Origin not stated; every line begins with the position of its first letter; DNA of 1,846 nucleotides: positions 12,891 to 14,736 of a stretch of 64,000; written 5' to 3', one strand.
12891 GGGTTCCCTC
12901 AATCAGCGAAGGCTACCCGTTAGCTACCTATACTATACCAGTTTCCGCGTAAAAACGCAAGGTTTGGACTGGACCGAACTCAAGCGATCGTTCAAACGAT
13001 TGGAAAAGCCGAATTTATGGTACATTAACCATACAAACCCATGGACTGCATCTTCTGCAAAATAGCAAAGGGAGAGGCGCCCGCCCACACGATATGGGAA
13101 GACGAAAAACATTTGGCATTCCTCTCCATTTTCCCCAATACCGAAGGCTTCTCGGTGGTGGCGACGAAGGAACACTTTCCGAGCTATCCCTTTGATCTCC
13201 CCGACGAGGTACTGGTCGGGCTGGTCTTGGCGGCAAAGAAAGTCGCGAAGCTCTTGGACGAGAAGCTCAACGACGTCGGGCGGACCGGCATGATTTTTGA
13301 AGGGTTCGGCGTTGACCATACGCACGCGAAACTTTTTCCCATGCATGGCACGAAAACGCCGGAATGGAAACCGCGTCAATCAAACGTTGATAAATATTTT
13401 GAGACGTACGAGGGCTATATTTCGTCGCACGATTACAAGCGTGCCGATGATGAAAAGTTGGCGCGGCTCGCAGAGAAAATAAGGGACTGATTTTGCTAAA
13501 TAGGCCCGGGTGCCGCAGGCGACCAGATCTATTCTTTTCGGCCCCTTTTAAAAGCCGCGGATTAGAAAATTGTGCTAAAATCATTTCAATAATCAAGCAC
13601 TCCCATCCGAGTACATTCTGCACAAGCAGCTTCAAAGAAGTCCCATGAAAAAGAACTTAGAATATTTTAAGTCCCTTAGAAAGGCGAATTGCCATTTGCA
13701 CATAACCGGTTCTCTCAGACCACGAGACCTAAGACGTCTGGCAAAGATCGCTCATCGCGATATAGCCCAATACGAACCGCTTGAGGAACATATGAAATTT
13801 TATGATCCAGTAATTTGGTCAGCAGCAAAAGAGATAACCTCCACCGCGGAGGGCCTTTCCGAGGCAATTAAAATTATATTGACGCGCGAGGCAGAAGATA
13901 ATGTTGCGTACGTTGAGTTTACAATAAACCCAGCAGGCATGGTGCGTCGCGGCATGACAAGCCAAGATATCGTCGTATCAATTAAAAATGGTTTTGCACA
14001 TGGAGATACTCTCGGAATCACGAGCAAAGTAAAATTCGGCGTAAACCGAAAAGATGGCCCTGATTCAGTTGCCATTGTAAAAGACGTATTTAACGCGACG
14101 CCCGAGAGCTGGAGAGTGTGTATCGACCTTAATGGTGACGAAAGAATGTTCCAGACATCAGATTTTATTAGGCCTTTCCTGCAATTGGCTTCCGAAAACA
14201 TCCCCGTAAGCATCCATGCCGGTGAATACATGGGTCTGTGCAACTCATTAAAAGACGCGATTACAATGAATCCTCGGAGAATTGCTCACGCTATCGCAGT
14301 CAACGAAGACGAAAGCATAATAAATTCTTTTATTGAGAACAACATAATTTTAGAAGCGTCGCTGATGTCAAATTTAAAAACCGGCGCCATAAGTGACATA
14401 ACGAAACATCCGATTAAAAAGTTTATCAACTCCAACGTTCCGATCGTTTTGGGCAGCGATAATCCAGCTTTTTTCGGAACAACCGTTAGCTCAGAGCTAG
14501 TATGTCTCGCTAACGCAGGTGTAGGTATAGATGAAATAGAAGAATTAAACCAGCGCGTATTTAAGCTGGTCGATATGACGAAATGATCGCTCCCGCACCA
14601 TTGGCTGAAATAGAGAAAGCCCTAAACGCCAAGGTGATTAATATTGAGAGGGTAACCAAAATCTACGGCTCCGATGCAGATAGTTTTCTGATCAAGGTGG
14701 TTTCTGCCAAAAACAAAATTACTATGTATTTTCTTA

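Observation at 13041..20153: Dense cluster of nucleotide-handling enzymes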

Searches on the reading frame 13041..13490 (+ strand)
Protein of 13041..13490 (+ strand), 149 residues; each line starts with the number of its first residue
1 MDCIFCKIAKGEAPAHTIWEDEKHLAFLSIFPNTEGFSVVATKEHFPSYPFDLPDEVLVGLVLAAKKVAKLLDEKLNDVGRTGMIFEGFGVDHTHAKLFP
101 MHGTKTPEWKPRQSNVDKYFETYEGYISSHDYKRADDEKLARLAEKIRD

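Call 3: search_protein_families(library=pfam, proteins=[window:13041-13490:+], max_evalue=0.01)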
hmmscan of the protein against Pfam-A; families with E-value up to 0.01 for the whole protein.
window:13041-13490:+ (149 aa): 2 families
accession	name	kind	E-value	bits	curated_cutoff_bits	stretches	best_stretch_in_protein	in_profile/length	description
PF01230.28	HIT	-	7.4e-07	30.2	21.5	1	11-78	2-68/98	HIT domain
PF11969.13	DcpS_C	-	0.00081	20.3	24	1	3-78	2-76/114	Scavenger mRNA decapping enzyme C-term binding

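Call 4: search_protein_families(library=ncbifam, proteins=[window:13041-13490:+], max_evalue=0.01)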
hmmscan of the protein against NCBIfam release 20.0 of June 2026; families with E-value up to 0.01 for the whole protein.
window:13041-13490:+ (149 aa): 1 family
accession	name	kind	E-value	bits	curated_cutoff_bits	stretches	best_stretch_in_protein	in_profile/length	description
NF045834.1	M_plasma_HinT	exception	6.4e-08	33.4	130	1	4-77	1-73/102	histidine triad protein HinT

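Call 5: search_protein_families(library=padloc, proteins=[window:13041-13490:+], max_evalue=0.01)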
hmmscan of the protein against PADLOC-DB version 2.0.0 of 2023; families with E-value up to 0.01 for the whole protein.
window:13041-13490:+ (149 aa): 0 families

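Call 26: search_protein_families(library=phrogs, proteins=[window:13041-13490:+], max_evalue=0.001)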
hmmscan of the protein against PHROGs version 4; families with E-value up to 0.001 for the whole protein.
window:13041-13490:+ (149 aa): 1 family
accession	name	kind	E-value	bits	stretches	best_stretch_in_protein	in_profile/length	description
phrog_19494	-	unknown function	1.2e-05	26.4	1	2-100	2-103/120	-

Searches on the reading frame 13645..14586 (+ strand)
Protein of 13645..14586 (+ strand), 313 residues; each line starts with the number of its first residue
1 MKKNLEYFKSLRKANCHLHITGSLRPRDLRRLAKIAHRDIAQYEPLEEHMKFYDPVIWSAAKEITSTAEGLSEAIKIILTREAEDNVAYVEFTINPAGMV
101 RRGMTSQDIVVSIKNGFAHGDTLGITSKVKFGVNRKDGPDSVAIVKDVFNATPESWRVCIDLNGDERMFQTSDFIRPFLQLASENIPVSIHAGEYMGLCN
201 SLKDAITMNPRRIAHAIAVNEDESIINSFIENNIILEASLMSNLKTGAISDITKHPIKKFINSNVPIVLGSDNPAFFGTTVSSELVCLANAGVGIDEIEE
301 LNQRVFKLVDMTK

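Call 3: search_protein_families(library=pfam, proteins=[window:13645-14586:+], max_evalue=0.01)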
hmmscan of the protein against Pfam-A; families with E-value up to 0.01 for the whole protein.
window:13645-14586:+ (313 aa): 1 family
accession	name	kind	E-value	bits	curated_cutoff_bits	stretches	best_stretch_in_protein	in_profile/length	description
PF00962.28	A_deaminase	-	3e-39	135.4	27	1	13-301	2-305/330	Adenosine deaminase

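Call 4: search_protein_families(library=ncbifam, proteins=[window:13645-14586:+], max_evalue=0.01)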
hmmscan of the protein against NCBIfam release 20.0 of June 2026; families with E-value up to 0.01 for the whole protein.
window:13645-14586:+ (313 aa): 10 families
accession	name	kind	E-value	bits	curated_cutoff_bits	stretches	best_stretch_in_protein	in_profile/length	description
TIGR01430.1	aden_deam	equivalog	6.4e-42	143.7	216.55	1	12-302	2-302/323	adenosine deaminase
NF006848.0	PRK09358.1-3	equivalog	7.6e-37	127.3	426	1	9-301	2-301/325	adenosine deaminase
NF006847.0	PRK09358.1-2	equivalog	3.6e-27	95.1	412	1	6-302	8-331/364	adenosine deaminase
NF006850.0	PRK09358.1-6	equivalog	5.9e-27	94.4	419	1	7-303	4-307/334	adenosine deaminase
NF006854.0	PRK09358.3-1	equivalog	1.1e-26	93.7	530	1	4-289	7-299/344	adenosine deaminase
NF006846.0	PRK09358.1-1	equivalog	2.8e-23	82.5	459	1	83-303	88-310/333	adenosine deaminase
NF006849.0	PRK09358.1-5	equivalog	1.3e-21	77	494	1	8-284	9-297/350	adenosine deaminase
NF006856.0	PRK09358.3-3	equivalog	3.6e-17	62.5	510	1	2-302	11-307/316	adenosine deaminase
NF006859.0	PRK09358.3-6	equivalog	2.6e-15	56.4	549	1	3-293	2-286/299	adenosine deaminase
TIGR01431.1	adm_rel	subfamily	1e-14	54.3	315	1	115-281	245-420/479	adenosine deaminase-related growth factor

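Call 5: search_protein_families(library=padloc, proteins=[window:13645-14586:+], max_evalue=0.01)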
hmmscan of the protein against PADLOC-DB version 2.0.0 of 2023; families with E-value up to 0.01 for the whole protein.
window:13645-14586:+ (313 aa): 1 family
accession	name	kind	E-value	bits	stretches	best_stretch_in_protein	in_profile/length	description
PDLC01908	CARF5--CARF_ADA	-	5.9e-24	82.9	1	63-298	324-566/605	-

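Call 8: find_encoding_contigs(protein=window:13645-14586:+, flank=10000, max_places=6)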
Protein window:13645-14586:+ (313 aa): 10 contigs read that carry it; 6 places shown.
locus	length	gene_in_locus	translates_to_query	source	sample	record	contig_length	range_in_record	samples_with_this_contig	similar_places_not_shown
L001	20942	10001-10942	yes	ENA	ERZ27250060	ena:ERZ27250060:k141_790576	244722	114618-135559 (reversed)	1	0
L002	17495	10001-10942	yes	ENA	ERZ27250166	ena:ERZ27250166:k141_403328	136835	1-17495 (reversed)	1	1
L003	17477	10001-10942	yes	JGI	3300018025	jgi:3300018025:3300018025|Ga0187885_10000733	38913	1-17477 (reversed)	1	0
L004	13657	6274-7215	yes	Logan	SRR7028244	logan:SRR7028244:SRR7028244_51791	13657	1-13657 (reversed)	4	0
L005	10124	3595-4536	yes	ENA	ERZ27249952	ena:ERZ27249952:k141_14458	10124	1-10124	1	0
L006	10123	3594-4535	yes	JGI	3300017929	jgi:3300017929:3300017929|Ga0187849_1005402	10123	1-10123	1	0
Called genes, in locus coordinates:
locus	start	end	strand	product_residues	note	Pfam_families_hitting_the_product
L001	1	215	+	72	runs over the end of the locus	-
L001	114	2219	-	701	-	PF00009:GTP_EFTU, PF22042:EF-G_D2, PF03144:GTP_EFTU_D2, PF14492:EFG_III, PF16658:RF3_C (weak), PF03764:EFG_IV, PF00679:EFG_C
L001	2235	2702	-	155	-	PF00177:Ribosomal_S7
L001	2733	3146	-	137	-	PF00164:Ribosom_S12_S23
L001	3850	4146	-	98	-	-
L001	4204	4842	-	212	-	PF02163:Peptidase_M50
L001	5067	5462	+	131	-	-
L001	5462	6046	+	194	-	-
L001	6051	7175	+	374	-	-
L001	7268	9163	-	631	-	PF19190:BACON_2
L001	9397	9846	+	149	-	PF01230:HIT (weak)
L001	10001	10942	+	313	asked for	PF00962:A_deaminase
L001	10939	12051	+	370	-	-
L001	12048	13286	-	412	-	PF00293:NUDIX, PF01909:NTP_transf_2 (weak)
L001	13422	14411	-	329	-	PF00334:NDK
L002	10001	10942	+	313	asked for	PF00962:A_deaminase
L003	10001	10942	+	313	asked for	PF00962:A_deaminase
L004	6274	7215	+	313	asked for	PF00962:A_deaminase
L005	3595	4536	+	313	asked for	PF00962:A_deaminase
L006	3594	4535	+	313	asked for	PF00962:A_deaminase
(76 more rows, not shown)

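Call 26: search_protein_families(library=phrogs, proteins=[window:13645-14586:+], max_evalue=0.001)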
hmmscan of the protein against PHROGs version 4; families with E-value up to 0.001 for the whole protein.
window:13645-14586:+ (313 aa): 1 family
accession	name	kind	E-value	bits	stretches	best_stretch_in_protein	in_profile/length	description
phrog_34694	-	unknown function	4.2e-05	23.6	1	224-306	337-419/441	-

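Call 82: search_solved_structures(query=window:13645-14586:+, max_evalue=0.00001, show_alignments=1)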
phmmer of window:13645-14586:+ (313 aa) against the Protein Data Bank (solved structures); distinct sequences matched with E-value up to 0.00001: 36.
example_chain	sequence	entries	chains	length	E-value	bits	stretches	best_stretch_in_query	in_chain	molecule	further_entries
8qch_A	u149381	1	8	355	3.4e-18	69.1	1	6-288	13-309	Adenosine deaminase-like protein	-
6n9m_A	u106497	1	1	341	1.2e-16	64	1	81-299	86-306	Adenosine deaminase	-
6n91_A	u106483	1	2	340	2.2e-16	63.2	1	86-301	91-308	Adenosine deaminase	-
3rys_A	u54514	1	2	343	1.3e-15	60.7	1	14-283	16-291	Adenosine deaminase 1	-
3ou8_A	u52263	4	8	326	1.8e-15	60.2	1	6-294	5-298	Adenosine deaminase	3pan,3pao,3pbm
9vlv_A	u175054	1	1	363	3.6e-14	55.9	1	101-302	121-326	Adenosine deaminase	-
6ijm_A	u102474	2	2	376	5.5e-14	55.3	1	4-299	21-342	Adenosine/AMP deaminase family protein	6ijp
6iv5_A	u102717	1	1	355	1.2e-13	54.2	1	154-299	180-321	Adenosine/AMP deaminase family protein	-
6ijn_A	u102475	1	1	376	2.7e-13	53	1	4-299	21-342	Adenosine/AMP deaminase family protein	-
6j23_A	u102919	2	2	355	5.8e-13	51.9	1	153-299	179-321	Adenosine/AMP deaminase family protein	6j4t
1ndv_A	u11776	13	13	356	1.6e-12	50.5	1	101-302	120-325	Adenosine deaminase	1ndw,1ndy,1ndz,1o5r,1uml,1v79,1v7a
1w1i_E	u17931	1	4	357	1.8e-12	50.3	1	101-302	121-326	ADENOSINE DEAMINASE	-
1krm_A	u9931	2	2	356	1.8e-12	50.3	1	101-302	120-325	adenosine deaminase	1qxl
2bgn_E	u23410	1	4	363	1.9e-12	50.2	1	101-302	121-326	ADENOSINE DEAMINASE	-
6ii7_A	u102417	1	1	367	4e-12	49.2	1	173-283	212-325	Adenosine deaminase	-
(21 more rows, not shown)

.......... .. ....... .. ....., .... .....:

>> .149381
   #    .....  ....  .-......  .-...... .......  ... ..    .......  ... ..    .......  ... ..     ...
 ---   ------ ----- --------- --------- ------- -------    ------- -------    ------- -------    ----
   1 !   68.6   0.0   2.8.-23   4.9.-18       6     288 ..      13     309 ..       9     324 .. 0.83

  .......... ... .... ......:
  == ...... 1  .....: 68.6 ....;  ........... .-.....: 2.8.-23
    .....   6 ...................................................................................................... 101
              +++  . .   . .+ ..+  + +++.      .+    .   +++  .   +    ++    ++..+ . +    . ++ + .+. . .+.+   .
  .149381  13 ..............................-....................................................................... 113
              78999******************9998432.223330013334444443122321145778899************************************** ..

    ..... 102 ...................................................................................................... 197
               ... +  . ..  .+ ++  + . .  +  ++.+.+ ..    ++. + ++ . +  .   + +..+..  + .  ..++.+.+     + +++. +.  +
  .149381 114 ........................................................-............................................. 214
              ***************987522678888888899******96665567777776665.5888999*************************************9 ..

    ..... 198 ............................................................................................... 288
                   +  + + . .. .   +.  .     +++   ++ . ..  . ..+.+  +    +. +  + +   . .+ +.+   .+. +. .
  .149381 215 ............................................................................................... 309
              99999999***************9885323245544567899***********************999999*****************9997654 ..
